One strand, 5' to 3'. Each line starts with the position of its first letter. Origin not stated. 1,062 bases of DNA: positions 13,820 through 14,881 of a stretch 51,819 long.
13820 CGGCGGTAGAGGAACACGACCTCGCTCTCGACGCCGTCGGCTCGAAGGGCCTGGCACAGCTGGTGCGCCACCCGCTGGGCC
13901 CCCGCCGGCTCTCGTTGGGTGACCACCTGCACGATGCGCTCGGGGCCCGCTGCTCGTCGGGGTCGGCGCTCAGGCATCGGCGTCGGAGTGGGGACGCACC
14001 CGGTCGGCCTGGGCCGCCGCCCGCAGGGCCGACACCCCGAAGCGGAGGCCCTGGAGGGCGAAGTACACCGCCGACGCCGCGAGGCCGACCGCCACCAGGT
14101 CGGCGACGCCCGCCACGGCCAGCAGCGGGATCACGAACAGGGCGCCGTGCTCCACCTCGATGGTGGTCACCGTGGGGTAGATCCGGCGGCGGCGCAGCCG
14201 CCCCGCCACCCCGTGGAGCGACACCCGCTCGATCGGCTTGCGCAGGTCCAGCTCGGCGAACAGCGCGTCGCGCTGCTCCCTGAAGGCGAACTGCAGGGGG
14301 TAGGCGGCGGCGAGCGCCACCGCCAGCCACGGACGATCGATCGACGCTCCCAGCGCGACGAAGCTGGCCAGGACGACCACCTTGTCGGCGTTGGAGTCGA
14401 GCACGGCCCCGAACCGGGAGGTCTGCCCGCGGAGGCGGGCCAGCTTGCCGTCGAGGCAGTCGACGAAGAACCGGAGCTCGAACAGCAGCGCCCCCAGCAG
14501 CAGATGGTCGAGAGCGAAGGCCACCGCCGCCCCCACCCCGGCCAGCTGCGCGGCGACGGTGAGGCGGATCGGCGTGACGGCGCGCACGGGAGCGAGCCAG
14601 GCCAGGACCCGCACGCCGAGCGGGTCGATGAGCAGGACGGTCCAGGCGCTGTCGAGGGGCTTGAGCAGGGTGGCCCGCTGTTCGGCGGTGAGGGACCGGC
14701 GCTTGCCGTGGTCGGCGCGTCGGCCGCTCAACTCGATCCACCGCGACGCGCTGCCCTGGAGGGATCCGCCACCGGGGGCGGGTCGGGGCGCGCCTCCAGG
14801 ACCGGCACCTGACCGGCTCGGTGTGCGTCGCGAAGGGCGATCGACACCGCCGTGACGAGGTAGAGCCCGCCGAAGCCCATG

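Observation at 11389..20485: Candidate non-canonical polyol-phosphate (glycerol-1-phosphate) glycopolymer pathway: G1P dehydrogenase + cytidylyltransferase + two CDP-alcohol phosphotransferases, with no TagD/TagB/TagF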

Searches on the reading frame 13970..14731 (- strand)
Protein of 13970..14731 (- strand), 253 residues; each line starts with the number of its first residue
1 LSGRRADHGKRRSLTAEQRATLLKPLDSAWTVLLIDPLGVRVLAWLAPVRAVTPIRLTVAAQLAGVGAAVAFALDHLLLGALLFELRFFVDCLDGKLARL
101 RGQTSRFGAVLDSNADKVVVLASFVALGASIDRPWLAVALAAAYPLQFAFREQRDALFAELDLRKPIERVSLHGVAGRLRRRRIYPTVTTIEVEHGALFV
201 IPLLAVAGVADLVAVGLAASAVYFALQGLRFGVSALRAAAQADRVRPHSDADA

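Call 7: search_protein_families(library=pfam, proteins=[window:13970-14731:-], max_evalue=0.01)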
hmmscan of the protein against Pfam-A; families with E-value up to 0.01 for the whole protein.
window:13970-14731:- (253 aa): 1 family
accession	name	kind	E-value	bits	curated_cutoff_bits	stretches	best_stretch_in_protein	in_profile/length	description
PF01066.26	CDP-OH_P_transf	-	9.5e-16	59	22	1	53-143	3-94/152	CDP-alcohol phosphatidyltransferase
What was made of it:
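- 13970..14731 (-): F: CDP-alcohol phosphotransferase, paralogue 2 (253 aa). Proposed glycerophosphotransferase. Pfam PF01066, 59 bits (call 7).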

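Call 12: search_protein_families(library=ncbifam, proteins=[window:13970-14731:-], max_evalue=0.01)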
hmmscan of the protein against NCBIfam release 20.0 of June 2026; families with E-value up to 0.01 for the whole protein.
window:13970-14731:- (253 aa): 9 families
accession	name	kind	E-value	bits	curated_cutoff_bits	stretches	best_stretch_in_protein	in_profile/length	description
NF040950.1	archin_ph_syn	equivalog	2.5e-13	50.3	180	1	52-141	24-116/191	archaetidylinositol phosphate synthase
NF045883.1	PIPSynth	equivalog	1e-12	48.2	170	1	50-127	21-99/197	phosphatidylinositol phosphate synthase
NF041135.1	IPPtranDIPPsyn_Thcocales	equivalog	5.2e-11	42.2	580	1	49-142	247-342/419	bifunctional L-myo-inositol-1-phosphate cytidylyltransferase/CDP-L-myo-inositol myo-inositolphosphotransferase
TIGR00560.1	pgsA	equivalog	1.1e-08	35.8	109.1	1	75-128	31-84/183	CDP-diacylglycerol--glycerol-3-phosphate 3-phosphatidyltransferase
NF008090.0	PRK10832.1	equivalog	2e-08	34.5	304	1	78-142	33-97/182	CDP-diacylglycerol--glycerol-3-phosphate 3-phosphatidyltransferase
NF053678.1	ClpnSynClsA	equivalog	1.7e-07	31.6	240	1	84-140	37-94/180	cardiolipin synthase ClsA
TIGR00473.1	pssA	equivalog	2.5e-07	30.9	107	1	63-119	6-62/153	CDP-diacylglycerol--serine O-phosphatidyltransferase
NF052561.1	PIPSynBT1523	equivalog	0.00068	19.4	350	1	88-125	71-108/232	hypothetical protein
TIGR04217.1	archae_ser_T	exception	0.0042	16.9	200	1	57-143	13-101/221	archaetidylserine synthase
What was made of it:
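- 13970..14731 (-): Below the cutoffs of all NCBIfam phospholipid-synthase models (call 12).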

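Call 20: search_solved_structures(query=window:13970-14731:-, max_evalue=0.01, show_alignments=2)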
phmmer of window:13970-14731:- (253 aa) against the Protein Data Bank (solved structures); distinct sequences matched with E-value up to 0.01: 7.
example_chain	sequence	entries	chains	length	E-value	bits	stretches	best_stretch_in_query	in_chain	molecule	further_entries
4o6m_A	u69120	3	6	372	3.2e-07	33.8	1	21-151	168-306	AF2299, a CDP-alcohol phosphotransferase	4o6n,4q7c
6h53_A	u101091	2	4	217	8.1e-07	32.4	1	52-126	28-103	CDP-diacylglycerol--inositol 3-phosphatidyltransferase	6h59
6h5a_A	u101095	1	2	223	8.4e-07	32.4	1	52-126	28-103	CDP-diacylglycerol--inositol 3-phosphatidyltransferase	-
6wm5_A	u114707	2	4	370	2.3e-06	31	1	51-124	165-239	AfCTD-Phosphatidylinositol-phosphate synthase (PIPS) fusion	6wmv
5d92_D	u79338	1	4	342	0.0018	21.5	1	50-124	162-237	AF2299 protein,Phosphatidylinositol synthase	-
5d91_A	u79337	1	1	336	0.002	21.3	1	50-122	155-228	AF2299 protein,Phosphatidylinositol synthase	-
4mnd_A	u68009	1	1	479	0.0047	20.1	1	47-142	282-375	CTP L-myo-inositol-1-phosphate cytidylyltransferase/CDP-L-myo-inositol myo-inositolphospho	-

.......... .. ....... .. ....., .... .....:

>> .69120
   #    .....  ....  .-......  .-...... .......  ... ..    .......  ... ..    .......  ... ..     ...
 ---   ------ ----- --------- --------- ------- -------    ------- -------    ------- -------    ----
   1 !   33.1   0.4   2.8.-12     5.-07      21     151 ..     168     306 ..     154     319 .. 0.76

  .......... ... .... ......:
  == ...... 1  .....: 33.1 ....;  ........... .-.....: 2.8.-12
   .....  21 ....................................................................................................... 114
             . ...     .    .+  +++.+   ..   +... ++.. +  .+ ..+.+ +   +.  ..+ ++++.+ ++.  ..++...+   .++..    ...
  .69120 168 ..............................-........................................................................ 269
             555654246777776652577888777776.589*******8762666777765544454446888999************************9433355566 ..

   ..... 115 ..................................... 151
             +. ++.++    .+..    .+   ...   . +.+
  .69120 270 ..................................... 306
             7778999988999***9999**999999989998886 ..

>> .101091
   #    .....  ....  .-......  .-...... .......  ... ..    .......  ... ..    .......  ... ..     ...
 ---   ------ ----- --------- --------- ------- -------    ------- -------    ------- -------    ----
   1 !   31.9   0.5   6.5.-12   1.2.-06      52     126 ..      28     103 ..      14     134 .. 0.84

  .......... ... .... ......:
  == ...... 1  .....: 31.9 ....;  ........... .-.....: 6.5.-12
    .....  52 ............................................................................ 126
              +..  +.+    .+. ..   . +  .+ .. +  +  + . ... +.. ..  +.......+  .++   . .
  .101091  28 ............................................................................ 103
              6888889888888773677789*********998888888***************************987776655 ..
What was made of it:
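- F's best sequence hit in PDB is AF2299 (call 20).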

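Call 40: find_homologous_proteins(query=window:13970-14731:-, max_evalue=0.00001)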
Query window:13970-14731:- (253 aa): 23 proteins with E <= 0.00001 among 8000 candidates.
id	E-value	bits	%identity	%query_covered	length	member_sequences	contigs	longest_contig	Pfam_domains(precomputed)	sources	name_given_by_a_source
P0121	4.5e-152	523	100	100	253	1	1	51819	PF01066.27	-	-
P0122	2.9e-125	435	85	100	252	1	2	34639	PF01066.27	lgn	-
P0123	2.4e-114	399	86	84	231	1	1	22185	PF01066.27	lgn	-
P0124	1.1e-89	318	70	91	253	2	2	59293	PF01066.27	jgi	-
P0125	2.6e-89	317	67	96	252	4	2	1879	PF01066.27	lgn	-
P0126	1.9e-83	298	66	92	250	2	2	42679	PF01066.27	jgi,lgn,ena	jgi:phosphatidylglycerophosphate synthase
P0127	7.4e-82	293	66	83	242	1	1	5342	PF01066.27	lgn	-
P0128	5.5e-80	287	63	89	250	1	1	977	PF01066.27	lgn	-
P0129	6.7e-76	273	61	91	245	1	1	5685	PF01066.27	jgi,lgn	jgi:phosphatidylglycerophosphate synthase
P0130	3.1e-71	258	57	93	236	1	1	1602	PF01066.27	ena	-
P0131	2.3e-70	255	55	92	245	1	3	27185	PF01066.27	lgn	-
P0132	7.0e-61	224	52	88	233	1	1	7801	PF01066.27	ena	-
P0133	1.9e-31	128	43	80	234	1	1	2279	PF01066.27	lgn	-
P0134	1.0e-27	116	40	84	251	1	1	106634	PF01066.27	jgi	jgi:phosphatidylglycerophosphate synthase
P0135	9.1e-27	113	38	92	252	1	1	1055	PF01066.27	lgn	-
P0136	2.6e-23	101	39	74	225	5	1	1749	PF01066.27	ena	-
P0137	1.2e-21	96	33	96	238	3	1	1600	PF01066.27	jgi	jgi:phosphatidylglycerophosphate synthase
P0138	1.3e-20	92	37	72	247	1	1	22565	PF01066.27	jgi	jgi:phosphatidylglycerophosphate synthase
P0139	2.6e-17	82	36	83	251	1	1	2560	PF01066.27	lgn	-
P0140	4.2e-17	81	37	75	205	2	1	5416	PF01066.27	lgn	-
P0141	2.5e-14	72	47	39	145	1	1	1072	PF01066.27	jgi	jgi:phosphatidylglycerophosphate synthase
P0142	2.6e-14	72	57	30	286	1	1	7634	PF01066.27,PF00535.33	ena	-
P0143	1.9e-10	59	35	77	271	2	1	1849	PF01066.27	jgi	jgi:phosphatidylglycerophosphate synthase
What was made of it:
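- JGI annotates C/F homologues as phosphatidylglycerophosphate synthase (call 40).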

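Call 41: find_encoding_contigs(protein=P0134, flank=10000, max_places=2)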
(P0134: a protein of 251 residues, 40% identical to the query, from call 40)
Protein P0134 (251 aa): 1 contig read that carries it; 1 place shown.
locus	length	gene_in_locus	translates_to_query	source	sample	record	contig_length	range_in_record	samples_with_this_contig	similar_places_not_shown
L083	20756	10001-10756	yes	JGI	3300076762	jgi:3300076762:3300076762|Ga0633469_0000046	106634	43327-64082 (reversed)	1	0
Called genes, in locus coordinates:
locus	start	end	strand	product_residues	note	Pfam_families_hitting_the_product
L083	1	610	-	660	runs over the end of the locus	PF00801:PKD, PF18911:PKD_4, PF24517:CBM96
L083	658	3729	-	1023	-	PF07995:GSDH, PF07679:I-set (faint), PF13895:Ig_2 (weak), PF13927:Ig_3 (faint), PF19077:Big_13 (faint), PF17957:Big_7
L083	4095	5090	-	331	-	PF00722:Glyco_hydro_16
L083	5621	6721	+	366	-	-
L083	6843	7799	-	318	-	PF04321:RmlD_sub_bind, PF01073:3Beta_HSD, PF01370:Epimerase, PF02719:Polysacc_synt_2, PF07993:NAD_binding_4 (faint), PF13460:NAD_binding_10, PF16363:GDP_Man_Dehyd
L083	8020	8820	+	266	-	PF00483:NTP_transferase (weak), PF12804:NTP_transf_3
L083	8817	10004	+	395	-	PF00465:Fe-ADH, PF13685:Fe-ADH_2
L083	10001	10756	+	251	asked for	PF01066:CDP-OH_P_transf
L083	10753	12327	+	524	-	-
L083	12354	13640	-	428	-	-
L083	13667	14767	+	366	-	PF13439:Glyco_transf_4, PF00534:Glycos_transf_1, PF13692:Glyco_trans_1_4, PF13524:Glyco_trans_1_2 (weak)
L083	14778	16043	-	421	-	PF00005:ABC_tran, PF13304:AAA_21 (faint), PF14524:Wzt_C (weak)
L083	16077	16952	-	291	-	PF01061:ABC2_membrane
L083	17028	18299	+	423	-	PF00535:Glycos_transf_2, PF13641:Glyco_tranf_2_3, PF10111:Glyco_tranf_2_2 (weak)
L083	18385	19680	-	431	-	PF01522:Polysacc_deac_1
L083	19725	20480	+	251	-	PF13489:Methyltransf_23, PF13847:Methyltransf_31, PF08241:Methyltransf_11, PF08242:Methyltransf_12, PF13649:Methyltransf_25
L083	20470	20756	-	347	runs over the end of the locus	PF00535:Glycos_transf_2, PF10111:Glyco_tranf_2_2 (weak), PF13641:Glyco_tranf_2_3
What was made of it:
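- L083 has overlapping J-K-transferase genes inside a Wzm/Wzt glycan locus (call 41).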

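Call 42: find_encoding_contigs(protein=P0138, flank=10000, max_places=2)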
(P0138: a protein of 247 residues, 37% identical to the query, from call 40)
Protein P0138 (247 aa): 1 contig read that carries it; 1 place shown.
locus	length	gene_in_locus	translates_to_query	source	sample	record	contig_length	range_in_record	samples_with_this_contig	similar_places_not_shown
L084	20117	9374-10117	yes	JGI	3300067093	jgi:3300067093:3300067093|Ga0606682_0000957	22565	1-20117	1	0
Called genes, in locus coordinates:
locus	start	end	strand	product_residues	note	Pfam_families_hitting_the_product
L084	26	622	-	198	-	-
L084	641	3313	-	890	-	PF00486:Trans_reg_C, PF13374:TPR_10 (faint), PF03704:BTAD, PF07719:TPR_2 (faint), PF20703:nSTAND1 (faint), PF25872:HTH_77, PF13424:TPR_12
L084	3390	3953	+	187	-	-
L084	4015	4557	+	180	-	-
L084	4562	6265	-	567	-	PF00664:ABC_membrane, PF00005:ABC_tran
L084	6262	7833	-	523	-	PF00664:ABC_membrane, PF00005:ABC_tran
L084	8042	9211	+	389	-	-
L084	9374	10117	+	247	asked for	PF01066:CDP-OH_P_transf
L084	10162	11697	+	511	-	PF00150:Cellulase (weak)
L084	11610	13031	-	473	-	PF01943:Polysacc_synt (weak)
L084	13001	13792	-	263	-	-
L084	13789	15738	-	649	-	-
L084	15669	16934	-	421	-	PF13480:Acetyltransf_6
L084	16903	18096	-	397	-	PF20706:GT4-conflict (faint), PF13439:Glyco_transf_4, PF13579:Glyco_trans_4_4, PF00534:Glycos_transf_1, PF13692:Glyco_trans_1_4, PF13524:Glyco_trans_1_2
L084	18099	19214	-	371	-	PF13477:Glyco_trans_4_2 (weak), PF13439:Glyco_transf_4, PF13579:Glyco_trans_4_4, PF20706:GT4-conflict, PF00534:Glycos_transf_1, PF13692:Glyco_trans_1_4, PF13524:Glyco_trans_1_2 (weak)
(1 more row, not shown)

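Call 43: find_encoding_contigs(protein=P0124, flank=10000, max_places=2)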
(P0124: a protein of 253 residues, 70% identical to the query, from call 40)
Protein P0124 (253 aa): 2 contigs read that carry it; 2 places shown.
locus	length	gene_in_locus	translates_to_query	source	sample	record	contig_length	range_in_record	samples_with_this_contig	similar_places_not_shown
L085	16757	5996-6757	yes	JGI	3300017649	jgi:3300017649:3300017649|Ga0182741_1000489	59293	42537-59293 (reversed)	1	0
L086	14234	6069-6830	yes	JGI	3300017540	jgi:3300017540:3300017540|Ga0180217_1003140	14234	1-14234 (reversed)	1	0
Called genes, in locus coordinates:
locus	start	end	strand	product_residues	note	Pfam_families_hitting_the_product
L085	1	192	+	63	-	?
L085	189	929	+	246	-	PF12804:NTP_transf_3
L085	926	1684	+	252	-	PF03808:Glyco_tran_WecG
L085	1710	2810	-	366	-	-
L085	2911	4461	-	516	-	PF02706:Wzz, PF01656:CbiA, PF10609:ParA (weak), PF13614:AAA_31 (weak)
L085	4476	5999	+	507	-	PF04932:Wzy_C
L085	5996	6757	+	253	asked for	PF01066:CDP-OH_P_transf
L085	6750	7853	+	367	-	PF13439:Glyco_transf_4, PF20706:GT4-conflict (faint), PF00534:Glycos_transf_1, PF13692:Glyco_trans_1_4, PF13524:Glyco_trans_1_2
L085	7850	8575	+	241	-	PF01066:CDP-OH_P_transf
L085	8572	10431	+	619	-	PF13196:DUF4012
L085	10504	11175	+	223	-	-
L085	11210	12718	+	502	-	PF00310:GATase_2 (faint), PF13230:GATase_4, PF13522:GATase_6, PF13537:GATase_7, PF00156:Pribosyltran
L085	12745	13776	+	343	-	PF00586:AIRS, PF02769:AIRS_C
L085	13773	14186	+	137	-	PF00072:Response_reg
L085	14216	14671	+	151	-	-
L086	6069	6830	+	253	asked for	PF01066:CDP-OH_P_transf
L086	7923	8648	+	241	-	PF01066:CDP-OH_P_transf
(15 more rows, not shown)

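Call 63: find_related_loci(query=A3, collection=metagenome_contigs, flank=10000)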
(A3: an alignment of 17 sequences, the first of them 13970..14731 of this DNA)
Query A3 (253 aa) in metagenome_contigs; peptide patterns used: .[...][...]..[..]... (x = any residue, [..] = any of these).
115 stretches matched a pattern; 86 encode a relative of the query (tblastn E <= 1e-3); the best 80 are kept; 80 distinct loci.
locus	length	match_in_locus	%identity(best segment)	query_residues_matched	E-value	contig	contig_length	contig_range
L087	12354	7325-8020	66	10-243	1e-81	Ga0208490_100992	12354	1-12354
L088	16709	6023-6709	70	10-239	5e-80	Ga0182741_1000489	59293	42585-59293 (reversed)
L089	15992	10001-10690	69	14-244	3e-77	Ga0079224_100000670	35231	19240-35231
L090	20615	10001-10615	40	4-204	5e-34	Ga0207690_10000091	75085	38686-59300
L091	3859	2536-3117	44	14-203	9e-33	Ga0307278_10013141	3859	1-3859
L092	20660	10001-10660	38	13-231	3e-31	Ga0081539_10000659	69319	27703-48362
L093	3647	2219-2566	56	13-128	3e-31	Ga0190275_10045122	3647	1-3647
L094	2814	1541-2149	42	17-223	2e-31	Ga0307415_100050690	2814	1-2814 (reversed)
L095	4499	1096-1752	39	5-223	5e-31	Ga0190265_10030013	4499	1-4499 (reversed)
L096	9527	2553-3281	37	2-233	2e-30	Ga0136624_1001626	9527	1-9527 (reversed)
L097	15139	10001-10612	39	8-204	3e-30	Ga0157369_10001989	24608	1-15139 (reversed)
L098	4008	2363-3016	42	18-230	3e-30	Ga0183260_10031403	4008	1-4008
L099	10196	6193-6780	40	15-204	8e-30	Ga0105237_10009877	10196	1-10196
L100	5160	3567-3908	54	15-128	1e-29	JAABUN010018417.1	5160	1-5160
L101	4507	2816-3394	39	18-204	1e-29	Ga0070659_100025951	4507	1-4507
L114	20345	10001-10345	50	16-127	3e-23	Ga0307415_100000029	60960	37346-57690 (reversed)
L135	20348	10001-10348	40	13-128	2e-19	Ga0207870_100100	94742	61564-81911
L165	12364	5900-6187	44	24-116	2e-12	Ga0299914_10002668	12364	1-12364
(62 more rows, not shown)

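Call 67: search_protein_families(library=pfam, proteins=[L114:6994-8397:-, L114:9079-10215:-, L114:10710-11786:+, L114:12810-14576:-, L135:8194-9855:-, L135:11076-12185:+, L135:12186-13202:+, L165:4771-5796:+, L165:6554-8197:+, L165:2979-4766:-], max_evalue=0.001)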
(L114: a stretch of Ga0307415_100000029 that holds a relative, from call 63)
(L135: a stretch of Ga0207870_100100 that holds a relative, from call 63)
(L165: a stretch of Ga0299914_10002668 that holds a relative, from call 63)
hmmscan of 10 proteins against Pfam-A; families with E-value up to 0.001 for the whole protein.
L114:6994-8397:- (467 aa): 3 families
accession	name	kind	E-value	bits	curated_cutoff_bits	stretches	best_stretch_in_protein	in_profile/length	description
PF00005.33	ABC_tran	-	5.5e-33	114.9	25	1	34-175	2-136/137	ABC transporter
PF17912.7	OB_MalK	-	4.1e-07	31.2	27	1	249-306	1-53/53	MalK OB fold domain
PF13304.12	AAA_21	-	0.00012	22.7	27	0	45-69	1-25/304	AAA domain, putative AbiEii toxin, Type IV TA system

L114:9079-10215:- (378 aa): 1 family
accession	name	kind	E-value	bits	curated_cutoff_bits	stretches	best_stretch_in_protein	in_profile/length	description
PF14014.11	DUF4230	-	2.5e-41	141.7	27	1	215-372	1-148/148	Protein of unknown function (DUF4230)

L114:10710-11786:+ (358 aa): 2 families
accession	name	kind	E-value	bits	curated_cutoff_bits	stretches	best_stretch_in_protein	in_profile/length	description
PF18741.7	MTES_1575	-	8.7e-05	23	38.2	1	292-342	41-91/96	REase_MTES_1575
PF04480.18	DUF559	-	0.00015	22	20.6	1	287-343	51-104/109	Protein of unknown function (DUF559)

L114:12810-14576:- (588 aa): 4 families
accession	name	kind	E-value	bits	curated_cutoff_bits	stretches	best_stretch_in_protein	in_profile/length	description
PF00108.29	Thiolase_N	-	1.1e-62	212.2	26.4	1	199-456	3-259/260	Thiolase, N-terminal domain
PF02803.24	Thiolase_C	-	7.8e-39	132.6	27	1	466-586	3-122/123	Thiolase, C-terminal domain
PF22691.2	Thiolase_C_1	-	7.6e-07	29.4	28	0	533-585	83-134/144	Thiolase C-terminal domain-like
PF00109.32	ketoacyl-synt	-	0.00011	22.4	20.8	1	276-315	166-205/252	Beta-ketoacyl synthase, N-terminal domain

L135:8194-9855:- (553 aa): 4 families
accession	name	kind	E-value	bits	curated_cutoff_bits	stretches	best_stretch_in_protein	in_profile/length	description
PF11380.13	Stealth_CR2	-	8.3e-46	155.1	39.4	1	285-390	1-106/108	Stealth protein CR2, conserved region 2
PF17102.10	Stealth_CR3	-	6.9e-19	67.9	24.2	1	436-483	2-49/49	Stealth protein CR3, conserved region 3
PF17101.10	Stealth_CR1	-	3.3e-15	55.9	27.2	1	246-271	1-26/29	Stealth protein CR1, conserved region 1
PF17103.10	Stealth_CR4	-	2.6e-12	46.9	27.4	1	516-553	7-45/55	Stealth protein CR4, conserved region 4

L135:11076-12185:+ (369 aa): 3 families
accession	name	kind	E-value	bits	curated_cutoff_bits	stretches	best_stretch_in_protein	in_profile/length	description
PF13469.12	Sulfotransfer_3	-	4.5e-46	158.3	27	1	36-246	1-216/216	Sulfotransferase family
PF00685.33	Sulfotransfer_1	-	1.3e-10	41.5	22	1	35-250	2-189/255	Sulfotransferase domain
PF19798.5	Sulfotransfer_5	-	0.00023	21.1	23.2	1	165-278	95-198/226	Sulfotransferase domain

L135:12186-13202:+ (338 aa): 2 families
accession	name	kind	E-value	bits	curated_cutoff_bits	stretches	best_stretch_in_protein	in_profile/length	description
PF13469.12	Sulfotransfer_3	-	1.6e-47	163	27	1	8-218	1-216/216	Sulfotransferase family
PF00685.33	Sulfotransfer_1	-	1.2e-10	41.7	22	1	135-260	89-238/255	Sulfotransferase domain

L165:4771-5796:+ (341 aa): 3 families
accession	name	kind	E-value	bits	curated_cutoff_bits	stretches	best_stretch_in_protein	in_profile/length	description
PF00535.33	Glycos_transf_2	-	1.4e-16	61.3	23.3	1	41-147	2-108/168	Glycosyl transferase family 2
PF13641.12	Glyco_tranf_2_3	-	3.2e-07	31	27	1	40-134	4-103/230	Glycosyltransferase like family 2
PF10111.15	Glyco_tranf_2_2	-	6.5e-05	23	27.3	0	66-139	29-103/276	Glycosyltransferase like family 2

L165:6554-8197:+ (547 aa): 1 family
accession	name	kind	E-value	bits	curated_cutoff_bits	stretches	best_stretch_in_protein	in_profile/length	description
PF01663.27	Phosphodiest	-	3.3e-29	103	23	1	14-409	1-300/342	Type I phosphodiesterase / nucleotide pyrophosphatase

L165:2979-4766:- (595 aa): 3 families
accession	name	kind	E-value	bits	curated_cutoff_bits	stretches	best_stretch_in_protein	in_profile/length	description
PF01663.27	Phosphodiest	-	1.1e-27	98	23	1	184-522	4-275/342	Type I phosphodiesterase / nucleotide pyrophosphatase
PF01676.23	Metalloenzyme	-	5.5e-08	33.1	24.3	1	401-463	147-203/252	Metalloenzyme superfamily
PF00884.28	Sulfatase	-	8.7e-07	29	25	0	489-558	78-171/301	Sulfatase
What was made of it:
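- Some C/F-family genes lie outside glycan loci, such as L114 (call 67).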

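Call 81: predict_structure(alignment_id=A3)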
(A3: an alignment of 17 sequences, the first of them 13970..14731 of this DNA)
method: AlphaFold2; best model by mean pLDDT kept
length: 253 residues; sequences in the alignment: 17
mean_pLDDT: 92.1   pTM: 0.87
mean pLDDT of the five models: 92.1, 91.1, 90.8, 90.7, 89.6
residues with pLDDT >= 90: 218; 70-90: 15; 50-70: 17; < 50: 3
segments of 3 or more residues with pLDDT < 50: none
pLDDT, mean of each block of 10 residues (from residue 1): 56 90 94 97 96 97 98 98 98 96 93 95 97 97 97 95 80 88 93 98 94 96 97 95 78 53
secondary structure, 60 per line:
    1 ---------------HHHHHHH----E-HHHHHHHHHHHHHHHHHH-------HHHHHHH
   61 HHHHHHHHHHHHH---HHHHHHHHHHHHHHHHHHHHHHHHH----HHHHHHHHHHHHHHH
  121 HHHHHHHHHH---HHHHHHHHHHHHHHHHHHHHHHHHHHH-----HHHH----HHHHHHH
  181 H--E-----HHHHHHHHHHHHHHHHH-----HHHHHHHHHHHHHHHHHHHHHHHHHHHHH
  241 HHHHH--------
elements in order: H16-22 H29-46 H54-73 H77-101 H106-130 H134-160 H166-169 H174-181 H190-206 H212-245

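Call 83: search_protein_representatives(alignment_id=A3)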
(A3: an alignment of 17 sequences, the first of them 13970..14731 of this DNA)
Query: 17 sequences, 242 profile positions. Proteins with E-value up to 0.001 (for the whole library): 24227; up to 1e-10: 3261; up to 1e-30: 166. The best 150 are listed.
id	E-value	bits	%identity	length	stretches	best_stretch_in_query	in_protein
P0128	2.6e-80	285.9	-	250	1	11-239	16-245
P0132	7.1e-79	281.2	-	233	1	16-240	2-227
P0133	1.4e-78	280.2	-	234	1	13-237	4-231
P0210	1.4e-73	263.9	-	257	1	8-233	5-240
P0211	4.4e-70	252.4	-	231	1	11-231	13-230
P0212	1.5e-66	240.8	-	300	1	12-235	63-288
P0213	1.9e-66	240.5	-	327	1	7-238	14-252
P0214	2.4e-64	233.6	-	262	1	13-236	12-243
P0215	4.6e-64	232.7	-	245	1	10-238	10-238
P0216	6.2e-64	232.2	-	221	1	16-230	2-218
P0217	6.7e-64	232.1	-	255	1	9-238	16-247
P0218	2.7e-63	230.1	-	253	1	10-237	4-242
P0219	4.0e-63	229.6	-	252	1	21-239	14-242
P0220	4.8e-63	229.3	-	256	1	12-235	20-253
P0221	1.8e-62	227.4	-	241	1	9-237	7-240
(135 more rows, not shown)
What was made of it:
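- The C/F family is rare: 166 clusters at E<=1e-30 among 1.84 billion representatives (call 83).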
